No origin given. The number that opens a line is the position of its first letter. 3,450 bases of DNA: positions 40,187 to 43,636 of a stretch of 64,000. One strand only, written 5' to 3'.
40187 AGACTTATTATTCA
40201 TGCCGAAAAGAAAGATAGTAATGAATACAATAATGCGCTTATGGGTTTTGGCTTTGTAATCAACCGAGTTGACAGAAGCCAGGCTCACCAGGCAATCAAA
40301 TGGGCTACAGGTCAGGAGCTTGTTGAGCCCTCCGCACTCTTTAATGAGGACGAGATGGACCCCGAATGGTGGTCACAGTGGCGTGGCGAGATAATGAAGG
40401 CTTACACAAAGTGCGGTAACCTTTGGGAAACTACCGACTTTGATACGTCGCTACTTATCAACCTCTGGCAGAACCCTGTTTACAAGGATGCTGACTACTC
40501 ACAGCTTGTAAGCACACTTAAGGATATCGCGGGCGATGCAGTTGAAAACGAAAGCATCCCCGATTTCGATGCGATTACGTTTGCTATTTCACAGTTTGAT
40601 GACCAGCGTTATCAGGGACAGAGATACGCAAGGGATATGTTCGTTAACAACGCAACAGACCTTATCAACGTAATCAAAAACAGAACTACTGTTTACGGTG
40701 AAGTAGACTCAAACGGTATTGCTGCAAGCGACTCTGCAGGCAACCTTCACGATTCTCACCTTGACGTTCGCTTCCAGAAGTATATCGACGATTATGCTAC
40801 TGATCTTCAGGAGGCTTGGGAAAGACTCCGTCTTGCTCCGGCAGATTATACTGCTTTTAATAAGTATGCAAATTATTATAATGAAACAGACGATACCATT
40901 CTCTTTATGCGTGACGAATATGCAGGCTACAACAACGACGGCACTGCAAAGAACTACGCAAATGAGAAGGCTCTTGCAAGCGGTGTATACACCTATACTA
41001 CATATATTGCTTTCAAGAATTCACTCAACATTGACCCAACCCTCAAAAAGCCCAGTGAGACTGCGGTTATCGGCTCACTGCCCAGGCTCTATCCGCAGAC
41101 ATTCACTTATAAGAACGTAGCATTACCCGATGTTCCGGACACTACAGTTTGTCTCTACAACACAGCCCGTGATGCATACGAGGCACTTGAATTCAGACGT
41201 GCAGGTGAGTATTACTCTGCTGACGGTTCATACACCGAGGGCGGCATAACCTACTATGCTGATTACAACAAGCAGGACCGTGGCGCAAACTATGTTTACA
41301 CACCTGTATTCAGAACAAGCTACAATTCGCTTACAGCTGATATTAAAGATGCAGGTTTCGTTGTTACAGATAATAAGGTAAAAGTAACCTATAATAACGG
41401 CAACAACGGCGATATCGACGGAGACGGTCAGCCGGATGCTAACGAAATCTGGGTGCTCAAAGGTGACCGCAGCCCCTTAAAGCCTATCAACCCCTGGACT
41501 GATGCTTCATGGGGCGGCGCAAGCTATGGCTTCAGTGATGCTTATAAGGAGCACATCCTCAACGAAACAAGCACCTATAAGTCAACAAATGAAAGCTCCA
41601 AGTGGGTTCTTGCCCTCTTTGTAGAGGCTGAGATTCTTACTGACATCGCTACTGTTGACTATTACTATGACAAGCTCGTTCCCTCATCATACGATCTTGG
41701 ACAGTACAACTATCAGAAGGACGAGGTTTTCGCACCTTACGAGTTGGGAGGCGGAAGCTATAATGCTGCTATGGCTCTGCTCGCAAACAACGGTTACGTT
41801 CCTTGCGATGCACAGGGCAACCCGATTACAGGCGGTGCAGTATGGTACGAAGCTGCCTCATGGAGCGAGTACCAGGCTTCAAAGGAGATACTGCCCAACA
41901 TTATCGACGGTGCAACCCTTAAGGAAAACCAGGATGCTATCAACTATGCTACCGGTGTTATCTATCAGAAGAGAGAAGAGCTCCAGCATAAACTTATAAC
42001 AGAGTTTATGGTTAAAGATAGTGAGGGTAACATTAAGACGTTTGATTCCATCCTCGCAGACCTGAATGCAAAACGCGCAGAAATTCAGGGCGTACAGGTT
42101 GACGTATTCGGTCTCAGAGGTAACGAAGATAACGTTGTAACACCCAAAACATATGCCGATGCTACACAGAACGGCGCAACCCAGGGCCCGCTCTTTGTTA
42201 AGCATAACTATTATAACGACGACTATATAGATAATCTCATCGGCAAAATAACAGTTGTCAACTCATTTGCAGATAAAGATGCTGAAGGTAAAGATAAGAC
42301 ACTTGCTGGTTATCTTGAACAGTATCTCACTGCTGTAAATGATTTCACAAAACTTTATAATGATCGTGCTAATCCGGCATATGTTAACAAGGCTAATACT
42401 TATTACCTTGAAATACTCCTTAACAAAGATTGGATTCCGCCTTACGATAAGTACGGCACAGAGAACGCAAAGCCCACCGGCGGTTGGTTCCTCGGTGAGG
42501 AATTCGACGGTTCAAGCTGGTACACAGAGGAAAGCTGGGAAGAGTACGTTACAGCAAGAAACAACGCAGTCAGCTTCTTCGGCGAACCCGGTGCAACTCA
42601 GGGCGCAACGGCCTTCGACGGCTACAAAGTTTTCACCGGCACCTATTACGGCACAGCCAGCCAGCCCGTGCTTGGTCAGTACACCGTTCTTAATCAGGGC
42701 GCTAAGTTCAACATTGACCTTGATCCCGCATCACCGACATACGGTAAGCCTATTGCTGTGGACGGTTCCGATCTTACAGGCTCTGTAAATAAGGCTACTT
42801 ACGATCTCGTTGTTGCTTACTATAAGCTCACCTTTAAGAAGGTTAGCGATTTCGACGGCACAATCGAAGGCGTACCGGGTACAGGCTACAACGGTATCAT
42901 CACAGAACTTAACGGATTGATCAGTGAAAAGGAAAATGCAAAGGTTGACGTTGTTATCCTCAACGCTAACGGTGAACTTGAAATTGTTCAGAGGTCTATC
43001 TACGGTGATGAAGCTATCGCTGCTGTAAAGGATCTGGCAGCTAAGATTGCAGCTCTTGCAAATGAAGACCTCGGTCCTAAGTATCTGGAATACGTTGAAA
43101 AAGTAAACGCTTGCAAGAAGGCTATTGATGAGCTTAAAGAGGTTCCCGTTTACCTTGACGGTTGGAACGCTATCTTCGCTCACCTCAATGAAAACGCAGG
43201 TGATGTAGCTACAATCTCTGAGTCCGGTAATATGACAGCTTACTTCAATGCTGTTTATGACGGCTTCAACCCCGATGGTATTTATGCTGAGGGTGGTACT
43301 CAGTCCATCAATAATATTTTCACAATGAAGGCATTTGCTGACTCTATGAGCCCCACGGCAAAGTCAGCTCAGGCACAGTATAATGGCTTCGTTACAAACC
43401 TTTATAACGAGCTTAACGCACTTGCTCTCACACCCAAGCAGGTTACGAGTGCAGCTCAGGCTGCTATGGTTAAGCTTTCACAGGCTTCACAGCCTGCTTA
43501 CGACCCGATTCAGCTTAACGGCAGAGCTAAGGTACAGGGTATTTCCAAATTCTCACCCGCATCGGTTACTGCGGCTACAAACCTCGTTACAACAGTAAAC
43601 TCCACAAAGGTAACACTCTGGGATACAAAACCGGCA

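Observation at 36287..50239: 13.95-kb single gene for a 4650-aa secreted protein with an N-terminal metallophosphoesterase head and no recognisable wall anchor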

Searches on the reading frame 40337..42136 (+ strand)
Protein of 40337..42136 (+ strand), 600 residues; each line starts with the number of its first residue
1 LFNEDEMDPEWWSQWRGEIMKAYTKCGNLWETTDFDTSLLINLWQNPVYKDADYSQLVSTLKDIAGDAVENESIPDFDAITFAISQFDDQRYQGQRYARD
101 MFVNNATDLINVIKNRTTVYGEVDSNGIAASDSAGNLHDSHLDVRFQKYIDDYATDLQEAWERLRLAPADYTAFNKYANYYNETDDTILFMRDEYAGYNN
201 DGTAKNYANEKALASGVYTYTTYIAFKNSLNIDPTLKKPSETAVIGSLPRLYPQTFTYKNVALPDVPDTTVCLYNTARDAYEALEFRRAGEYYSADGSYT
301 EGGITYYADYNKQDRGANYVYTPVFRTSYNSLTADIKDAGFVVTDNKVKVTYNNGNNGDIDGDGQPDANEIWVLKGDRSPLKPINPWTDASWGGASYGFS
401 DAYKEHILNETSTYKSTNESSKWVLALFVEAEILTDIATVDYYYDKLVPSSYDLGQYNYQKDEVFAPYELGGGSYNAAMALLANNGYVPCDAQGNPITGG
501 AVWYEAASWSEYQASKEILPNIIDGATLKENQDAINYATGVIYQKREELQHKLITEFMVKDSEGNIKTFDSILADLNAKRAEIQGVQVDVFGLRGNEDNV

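Call 6: search_protein_families(library=pfam, max_evalue=0.1, proteins=[window:40337-42136:+])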
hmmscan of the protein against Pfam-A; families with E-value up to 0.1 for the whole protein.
window:40337-42136:+ (600 aa): 0 families

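Call 7: search_protein_families(library=ncbifam, max_evalue=0.1, proteins=[window:40337-42136:+])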
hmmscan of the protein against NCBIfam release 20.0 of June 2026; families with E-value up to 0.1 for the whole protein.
window:40337-42136:+ (600 aa): 0 families

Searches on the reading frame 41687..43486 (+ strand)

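Call 6: search_protein_families(library=pfam, max_evalue=0.1, proteins=[window:41687-43486:+])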
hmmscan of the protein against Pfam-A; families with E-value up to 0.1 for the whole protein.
window:41687-43486:+ (600 aa): 0 families

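Call 7: search_protein_families(library=ncbifam, max_evalue=0.1, proteins=[window:41687-43486:+])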
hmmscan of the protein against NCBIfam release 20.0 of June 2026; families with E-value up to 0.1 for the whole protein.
window:41687-43486:+ (600 aa): 1 family
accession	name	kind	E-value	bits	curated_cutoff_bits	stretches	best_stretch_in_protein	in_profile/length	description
NF033856.1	T4SS_effec_BID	subfamily_domain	0.037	14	45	0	65-104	2-41/109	BID domain-containing T4SS effector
